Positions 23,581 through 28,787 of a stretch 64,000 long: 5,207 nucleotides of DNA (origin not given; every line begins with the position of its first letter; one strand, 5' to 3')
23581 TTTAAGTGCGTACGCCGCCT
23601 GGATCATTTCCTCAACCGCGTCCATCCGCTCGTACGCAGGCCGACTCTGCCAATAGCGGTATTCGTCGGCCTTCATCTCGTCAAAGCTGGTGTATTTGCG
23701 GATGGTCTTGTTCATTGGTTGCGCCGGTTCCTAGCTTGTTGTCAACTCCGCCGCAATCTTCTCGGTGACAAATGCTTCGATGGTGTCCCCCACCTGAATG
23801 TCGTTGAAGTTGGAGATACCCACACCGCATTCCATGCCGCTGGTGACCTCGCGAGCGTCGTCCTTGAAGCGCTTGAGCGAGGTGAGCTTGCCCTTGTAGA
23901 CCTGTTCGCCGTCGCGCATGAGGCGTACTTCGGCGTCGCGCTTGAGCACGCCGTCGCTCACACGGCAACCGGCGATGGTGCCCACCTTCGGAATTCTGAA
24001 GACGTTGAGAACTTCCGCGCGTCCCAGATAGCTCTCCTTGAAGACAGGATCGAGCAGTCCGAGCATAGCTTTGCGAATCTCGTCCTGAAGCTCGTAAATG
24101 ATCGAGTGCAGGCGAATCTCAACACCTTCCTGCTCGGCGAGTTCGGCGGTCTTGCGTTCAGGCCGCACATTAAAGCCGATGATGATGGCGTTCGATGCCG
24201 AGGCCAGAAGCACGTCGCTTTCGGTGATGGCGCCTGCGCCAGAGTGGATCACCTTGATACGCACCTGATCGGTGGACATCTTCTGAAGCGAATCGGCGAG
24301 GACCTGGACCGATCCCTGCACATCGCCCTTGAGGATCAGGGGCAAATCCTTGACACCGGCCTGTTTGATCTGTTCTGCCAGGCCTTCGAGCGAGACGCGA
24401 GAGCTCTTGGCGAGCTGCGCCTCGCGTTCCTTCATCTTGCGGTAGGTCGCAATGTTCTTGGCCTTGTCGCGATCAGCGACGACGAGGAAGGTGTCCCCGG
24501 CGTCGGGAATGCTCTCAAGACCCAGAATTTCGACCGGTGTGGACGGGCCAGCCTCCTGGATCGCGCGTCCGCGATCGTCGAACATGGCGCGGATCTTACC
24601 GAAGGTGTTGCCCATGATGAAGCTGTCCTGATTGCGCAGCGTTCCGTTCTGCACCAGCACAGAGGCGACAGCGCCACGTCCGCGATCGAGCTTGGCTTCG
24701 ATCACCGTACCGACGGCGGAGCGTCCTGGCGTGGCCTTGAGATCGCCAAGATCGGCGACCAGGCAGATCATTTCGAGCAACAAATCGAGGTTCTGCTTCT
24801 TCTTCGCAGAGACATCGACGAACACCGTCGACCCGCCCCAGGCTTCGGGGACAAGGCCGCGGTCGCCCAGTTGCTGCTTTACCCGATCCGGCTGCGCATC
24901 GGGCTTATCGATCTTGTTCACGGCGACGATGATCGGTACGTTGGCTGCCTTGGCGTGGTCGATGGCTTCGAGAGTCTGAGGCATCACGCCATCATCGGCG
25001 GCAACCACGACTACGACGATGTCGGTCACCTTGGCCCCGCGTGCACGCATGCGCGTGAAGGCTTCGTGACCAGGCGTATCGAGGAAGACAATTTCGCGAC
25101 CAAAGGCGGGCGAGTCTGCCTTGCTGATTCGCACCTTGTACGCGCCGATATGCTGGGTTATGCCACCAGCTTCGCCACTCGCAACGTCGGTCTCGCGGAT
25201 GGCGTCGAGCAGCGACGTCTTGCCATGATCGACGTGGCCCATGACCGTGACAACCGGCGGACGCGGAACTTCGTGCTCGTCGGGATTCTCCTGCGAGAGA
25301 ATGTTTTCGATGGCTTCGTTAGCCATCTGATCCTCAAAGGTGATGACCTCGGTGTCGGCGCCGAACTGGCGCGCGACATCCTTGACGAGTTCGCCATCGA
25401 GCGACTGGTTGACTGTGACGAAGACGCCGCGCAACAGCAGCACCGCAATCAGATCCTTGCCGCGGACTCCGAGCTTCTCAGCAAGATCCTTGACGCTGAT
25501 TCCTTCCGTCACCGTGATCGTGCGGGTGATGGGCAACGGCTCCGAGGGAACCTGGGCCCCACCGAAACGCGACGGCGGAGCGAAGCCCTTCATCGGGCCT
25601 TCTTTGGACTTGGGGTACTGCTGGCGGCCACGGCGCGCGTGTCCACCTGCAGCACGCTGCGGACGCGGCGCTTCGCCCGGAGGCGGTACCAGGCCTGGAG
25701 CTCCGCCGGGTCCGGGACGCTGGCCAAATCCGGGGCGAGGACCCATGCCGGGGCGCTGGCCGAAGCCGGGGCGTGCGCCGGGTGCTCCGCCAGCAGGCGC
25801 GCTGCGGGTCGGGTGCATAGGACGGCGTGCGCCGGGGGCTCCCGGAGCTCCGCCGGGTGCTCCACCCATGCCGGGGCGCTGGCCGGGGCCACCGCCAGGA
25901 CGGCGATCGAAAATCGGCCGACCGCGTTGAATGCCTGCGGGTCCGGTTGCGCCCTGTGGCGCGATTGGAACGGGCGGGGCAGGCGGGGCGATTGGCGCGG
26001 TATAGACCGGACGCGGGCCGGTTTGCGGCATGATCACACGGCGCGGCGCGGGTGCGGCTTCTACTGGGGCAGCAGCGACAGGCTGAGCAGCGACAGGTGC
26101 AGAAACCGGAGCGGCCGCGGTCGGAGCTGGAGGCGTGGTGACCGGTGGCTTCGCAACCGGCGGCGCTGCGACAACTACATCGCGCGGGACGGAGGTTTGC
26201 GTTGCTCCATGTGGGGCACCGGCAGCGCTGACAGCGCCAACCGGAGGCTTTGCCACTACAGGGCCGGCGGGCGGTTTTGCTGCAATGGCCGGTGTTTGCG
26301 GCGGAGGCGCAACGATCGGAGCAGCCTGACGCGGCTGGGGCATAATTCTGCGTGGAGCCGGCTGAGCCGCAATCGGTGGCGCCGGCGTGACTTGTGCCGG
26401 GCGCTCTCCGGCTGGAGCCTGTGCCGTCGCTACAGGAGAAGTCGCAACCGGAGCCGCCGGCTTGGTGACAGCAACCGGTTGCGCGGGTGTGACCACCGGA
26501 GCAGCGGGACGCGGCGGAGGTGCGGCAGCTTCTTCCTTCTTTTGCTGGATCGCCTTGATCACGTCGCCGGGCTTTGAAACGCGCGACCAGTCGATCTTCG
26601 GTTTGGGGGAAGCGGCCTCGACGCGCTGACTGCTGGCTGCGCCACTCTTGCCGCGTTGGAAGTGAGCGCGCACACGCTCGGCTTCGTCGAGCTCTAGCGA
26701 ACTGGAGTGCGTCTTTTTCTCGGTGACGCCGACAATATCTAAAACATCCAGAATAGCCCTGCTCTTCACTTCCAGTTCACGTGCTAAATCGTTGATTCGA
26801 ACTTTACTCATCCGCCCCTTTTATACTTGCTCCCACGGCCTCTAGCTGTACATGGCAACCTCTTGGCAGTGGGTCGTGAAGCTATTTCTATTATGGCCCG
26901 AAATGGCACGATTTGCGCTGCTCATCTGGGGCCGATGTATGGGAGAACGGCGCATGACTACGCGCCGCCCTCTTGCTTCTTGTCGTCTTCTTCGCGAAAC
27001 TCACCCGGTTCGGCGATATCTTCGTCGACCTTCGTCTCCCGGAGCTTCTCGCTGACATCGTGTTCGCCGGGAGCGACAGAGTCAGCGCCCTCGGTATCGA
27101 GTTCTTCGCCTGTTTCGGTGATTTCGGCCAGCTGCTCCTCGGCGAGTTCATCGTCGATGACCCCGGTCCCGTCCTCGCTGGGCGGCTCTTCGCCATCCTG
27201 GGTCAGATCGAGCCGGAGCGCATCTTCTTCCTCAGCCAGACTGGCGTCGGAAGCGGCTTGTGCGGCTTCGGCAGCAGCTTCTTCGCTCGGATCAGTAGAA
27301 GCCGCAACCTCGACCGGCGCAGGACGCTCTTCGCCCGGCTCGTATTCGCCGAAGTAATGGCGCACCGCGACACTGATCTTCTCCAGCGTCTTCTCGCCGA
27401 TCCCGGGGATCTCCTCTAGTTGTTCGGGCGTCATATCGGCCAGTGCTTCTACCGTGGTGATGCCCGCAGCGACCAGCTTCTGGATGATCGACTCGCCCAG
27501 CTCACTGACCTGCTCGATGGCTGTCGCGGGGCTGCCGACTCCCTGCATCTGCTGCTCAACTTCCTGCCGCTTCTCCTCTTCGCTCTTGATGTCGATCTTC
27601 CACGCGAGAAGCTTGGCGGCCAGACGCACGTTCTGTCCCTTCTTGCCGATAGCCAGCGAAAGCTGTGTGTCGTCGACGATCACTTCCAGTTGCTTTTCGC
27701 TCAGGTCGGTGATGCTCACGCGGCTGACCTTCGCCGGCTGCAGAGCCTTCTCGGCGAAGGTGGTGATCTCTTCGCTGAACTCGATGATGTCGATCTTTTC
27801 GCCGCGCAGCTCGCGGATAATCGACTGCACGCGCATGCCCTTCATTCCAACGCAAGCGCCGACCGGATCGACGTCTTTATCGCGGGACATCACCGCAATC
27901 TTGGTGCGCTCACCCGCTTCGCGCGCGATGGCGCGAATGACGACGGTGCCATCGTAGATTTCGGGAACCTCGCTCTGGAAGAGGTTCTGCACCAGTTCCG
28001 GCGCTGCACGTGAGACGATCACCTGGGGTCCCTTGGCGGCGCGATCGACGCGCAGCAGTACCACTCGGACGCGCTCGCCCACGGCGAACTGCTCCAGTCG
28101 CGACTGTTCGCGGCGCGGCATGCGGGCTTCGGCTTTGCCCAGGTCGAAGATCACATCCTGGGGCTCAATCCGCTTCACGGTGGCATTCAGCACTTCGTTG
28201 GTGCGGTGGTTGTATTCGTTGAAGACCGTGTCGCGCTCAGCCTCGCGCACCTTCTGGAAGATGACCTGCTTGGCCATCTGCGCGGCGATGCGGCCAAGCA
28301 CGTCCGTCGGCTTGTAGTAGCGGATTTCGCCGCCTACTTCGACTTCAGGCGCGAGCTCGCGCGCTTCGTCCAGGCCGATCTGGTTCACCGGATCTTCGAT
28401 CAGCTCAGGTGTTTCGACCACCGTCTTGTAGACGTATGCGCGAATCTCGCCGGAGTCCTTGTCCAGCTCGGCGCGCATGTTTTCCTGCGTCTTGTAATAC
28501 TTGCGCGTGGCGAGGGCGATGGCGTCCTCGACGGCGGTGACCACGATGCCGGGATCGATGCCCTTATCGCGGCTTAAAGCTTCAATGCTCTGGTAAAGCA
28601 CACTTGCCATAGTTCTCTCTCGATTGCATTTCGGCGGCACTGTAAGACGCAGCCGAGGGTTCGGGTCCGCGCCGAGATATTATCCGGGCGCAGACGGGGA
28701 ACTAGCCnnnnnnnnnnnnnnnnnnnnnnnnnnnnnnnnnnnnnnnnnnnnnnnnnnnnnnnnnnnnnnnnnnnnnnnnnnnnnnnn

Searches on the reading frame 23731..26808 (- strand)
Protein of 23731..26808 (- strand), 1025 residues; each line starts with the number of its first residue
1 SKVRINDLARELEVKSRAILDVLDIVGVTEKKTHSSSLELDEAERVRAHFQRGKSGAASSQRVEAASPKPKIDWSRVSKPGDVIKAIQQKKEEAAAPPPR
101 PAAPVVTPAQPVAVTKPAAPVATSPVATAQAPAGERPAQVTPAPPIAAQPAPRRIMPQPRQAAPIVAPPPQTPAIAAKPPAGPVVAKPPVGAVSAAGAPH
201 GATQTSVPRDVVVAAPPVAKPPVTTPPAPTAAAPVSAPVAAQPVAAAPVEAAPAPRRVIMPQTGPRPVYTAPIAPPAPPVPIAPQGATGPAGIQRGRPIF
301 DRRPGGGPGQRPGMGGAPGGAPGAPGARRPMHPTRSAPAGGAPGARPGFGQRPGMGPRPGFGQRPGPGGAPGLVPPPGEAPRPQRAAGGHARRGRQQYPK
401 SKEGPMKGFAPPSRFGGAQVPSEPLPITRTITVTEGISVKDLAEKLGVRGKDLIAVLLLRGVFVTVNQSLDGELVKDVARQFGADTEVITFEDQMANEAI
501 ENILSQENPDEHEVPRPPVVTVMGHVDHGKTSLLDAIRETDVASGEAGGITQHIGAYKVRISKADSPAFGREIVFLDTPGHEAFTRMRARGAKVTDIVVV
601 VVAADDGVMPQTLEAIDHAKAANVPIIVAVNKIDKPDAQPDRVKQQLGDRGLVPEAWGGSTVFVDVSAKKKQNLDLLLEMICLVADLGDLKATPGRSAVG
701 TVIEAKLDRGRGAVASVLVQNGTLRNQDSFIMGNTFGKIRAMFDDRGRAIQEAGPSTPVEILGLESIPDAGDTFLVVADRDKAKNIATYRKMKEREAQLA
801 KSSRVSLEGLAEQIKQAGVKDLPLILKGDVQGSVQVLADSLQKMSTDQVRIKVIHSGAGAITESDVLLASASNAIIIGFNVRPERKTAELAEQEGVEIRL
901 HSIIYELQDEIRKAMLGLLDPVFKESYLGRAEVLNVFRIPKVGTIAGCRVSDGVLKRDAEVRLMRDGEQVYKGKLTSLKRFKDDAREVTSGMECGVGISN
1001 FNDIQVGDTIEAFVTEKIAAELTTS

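Call 111: search_protein_families(library=pfam, proteins=[window:23731-26808:-], max_evalue=0.00001)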
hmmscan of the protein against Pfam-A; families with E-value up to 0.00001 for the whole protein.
window:23731-26808:- (1025 aa): 6 families
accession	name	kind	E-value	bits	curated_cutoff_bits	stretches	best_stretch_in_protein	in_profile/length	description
PF11987.13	IF-2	-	1.2e-41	141.7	27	1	797-911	2-116/117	Translation-initiation factor 2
PF00009.33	GTP_EFTU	-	1.4e-33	116.5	26.5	1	520-682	6-183/188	Elongation factor Tu GTP binding domain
PF22042.2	EF-G_D2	-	3.4e-32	110.8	27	1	698-777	2-84/84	Elongation factor G domain 2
PF04760.21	IF2_N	-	4e-22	78.2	25.3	2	434-484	1-52/53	Translation initiation factor IF-2, N-terminal region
PF03144.31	GTP_EFTU_D2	-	2.1e-13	50.9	30.3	1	943-1010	1-72/73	Elongation factor Tu domain 2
PF01926.29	MMR_HSR1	-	8.1e-10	39.3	21.9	1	520-632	2-113/113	50S ribosome-binding GTPase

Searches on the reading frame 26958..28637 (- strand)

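Call 111: search_protein_families(library=pfam, proteins=[window:26958-28637:-], max_evalue=0.00001)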
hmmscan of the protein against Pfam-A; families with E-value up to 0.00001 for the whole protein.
window:26958-28637:- (559 aa): 5 families
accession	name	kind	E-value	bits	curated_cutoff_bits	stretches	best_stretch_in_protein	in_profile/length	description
PF08529.16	NusA_N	-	1.1e-34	119.7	23.8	1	14-136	2-119/119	NusA N-terminal domain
PF13184.12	KH_5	-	1.4e-28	99.3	27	1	241-309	1-69/69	NusA-like KH domain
PF14520.12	HHH_5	-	1.4e-11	45.1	27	1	375-424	5-54/57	Helix-hairpin-helix domain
PF00575.29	S1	-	6.4e-07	30.1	22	1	144-205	2-70/74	S1 RNA binding domain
PF03118.21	RNA_pol_A_CTD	-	4.9e-06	26.6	23.8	0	388-424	28-64/67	Bacterial RNA polymerase, alpha chain C terminal domain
